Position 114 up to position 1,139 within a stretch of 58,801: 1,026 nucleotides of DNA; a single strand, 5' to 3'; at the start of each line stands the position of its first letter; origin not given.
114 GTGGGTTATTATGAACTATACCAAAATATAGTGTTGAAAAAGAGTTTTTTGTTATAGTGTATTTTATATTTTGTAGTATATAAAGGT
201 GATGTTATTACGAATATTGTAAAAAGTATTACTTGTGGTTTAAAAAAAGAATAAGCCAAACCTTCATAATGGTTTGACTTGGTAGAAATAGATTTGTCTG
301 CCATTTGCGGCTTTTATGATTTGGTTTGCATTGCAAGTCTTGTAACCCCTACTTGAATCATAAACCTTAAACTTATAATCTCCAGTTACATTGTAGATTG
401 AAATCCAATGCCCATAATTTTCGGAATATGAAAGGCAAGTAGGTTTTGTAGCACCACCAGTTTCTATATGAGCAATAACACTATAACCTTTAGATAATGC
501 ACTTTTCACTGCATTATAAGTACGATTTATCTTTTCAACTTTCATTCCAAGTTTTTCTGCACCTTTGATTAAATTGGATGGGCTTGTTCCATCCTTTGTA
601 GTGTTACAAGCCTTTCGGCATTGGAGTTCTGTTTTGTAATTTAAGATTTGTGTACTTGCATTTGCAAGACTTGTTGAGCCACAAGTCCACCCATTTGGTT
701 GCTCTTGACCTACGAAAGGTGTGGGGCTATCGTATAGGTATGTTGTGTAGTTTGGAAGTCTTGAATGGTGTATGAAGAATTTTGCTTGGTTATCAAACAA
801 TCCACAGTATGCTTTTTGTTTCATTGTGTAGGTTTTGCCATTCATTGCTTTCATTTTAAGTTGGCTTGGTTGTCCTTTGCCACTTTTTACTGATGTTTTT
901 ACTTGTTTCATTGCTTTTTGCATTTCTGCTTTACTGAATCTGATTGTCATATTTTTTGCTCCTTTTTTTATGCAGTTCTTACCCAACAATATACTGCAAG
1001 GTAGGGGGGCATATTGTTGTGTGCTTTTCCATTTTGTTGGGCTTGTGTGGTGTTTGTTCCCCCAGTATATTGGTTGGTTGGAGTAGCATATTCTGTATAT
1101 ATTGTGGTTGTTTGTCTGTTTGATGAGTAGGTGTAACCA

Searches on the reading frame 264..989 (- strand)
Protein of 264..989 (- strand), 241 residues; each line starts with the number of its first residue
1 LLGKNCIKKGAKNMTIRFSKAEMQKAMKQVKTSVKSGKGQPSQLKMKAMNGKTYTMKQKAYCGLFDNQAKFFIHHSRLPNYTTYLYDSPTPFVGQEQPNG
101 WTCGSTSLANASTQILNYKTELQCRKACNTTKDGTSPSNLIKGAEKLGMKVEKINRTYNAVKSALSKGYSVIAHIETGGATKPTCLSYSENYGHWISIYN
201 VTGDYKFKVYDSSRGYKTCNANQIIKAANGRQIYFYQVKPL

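Call 78: search_protein_families(library=pfam, alignment_id=A6, max_evalue=0.001)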
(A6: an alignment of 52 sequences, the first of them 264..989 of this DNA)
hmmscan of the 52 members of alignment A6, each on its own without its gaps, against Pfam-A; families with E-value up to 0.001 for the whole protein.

A. member 1, window:264-989:- (241 aa): 2 families
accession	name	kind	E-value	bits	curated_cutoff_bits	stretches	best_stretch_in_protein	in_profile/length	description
PF03412.21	Peptidase_C39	-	1.1e-05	25.7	22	1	103-222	13-115/133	Peptidase C39 family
PF13529.12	Peptidase_C39_2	-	7.3e-05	23.8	24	1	91-212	4-142/143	Peptidase_C39 like family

B. families by the number of members that match (of 52 scanned): 34 families (the first 25 are shown)
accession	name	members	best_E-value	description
PF13392.12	HNH_3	2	1.1e-17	HNH endonuclease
PF07460.16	NUMOD3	2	2.6e-13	NUMOD3 motif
PF02369.22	Big_1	2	5.3e-06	Bacterial Ig-like domain (group 1)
PF22769.1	DCD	1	8.1e-34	dCTP deaminase-like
PF01555.25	N6_N4_Mtase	1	1.1e-29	DNA methylase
PF04466.19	Terminase_3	1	1.2e-27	Phage terminase large subunit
PF21939.1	Gp10_C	1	4.9e-22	Baseplate structural protein Gp10, C-terminal domain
PF13620.12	CarboxypepD_reg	1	1e-20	Carboxypeptidase regulatory-like domain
PF03237.21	Terminase_6N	1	1.7e-14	Terminase large subunit, T4likevirus-type, N-terminal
PF00692.24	dUTPase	1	4.1e-14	dUTPase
PF17802.7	SpaA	1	2.5e-10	Prealbumin-like fold domain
PF13715.12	CarbopepD_reg_2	1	3.3e-10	CarboxypepD_reg-like domain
PF17288.8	Terminase_3C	1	9.2e-09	Terminase RNAseH like domain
PF02732.21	ERCC4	1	1.3e-08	ERCC4 domain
PF00149.33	Metallophos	1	3e-08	Calcineurin-like phosphoesterase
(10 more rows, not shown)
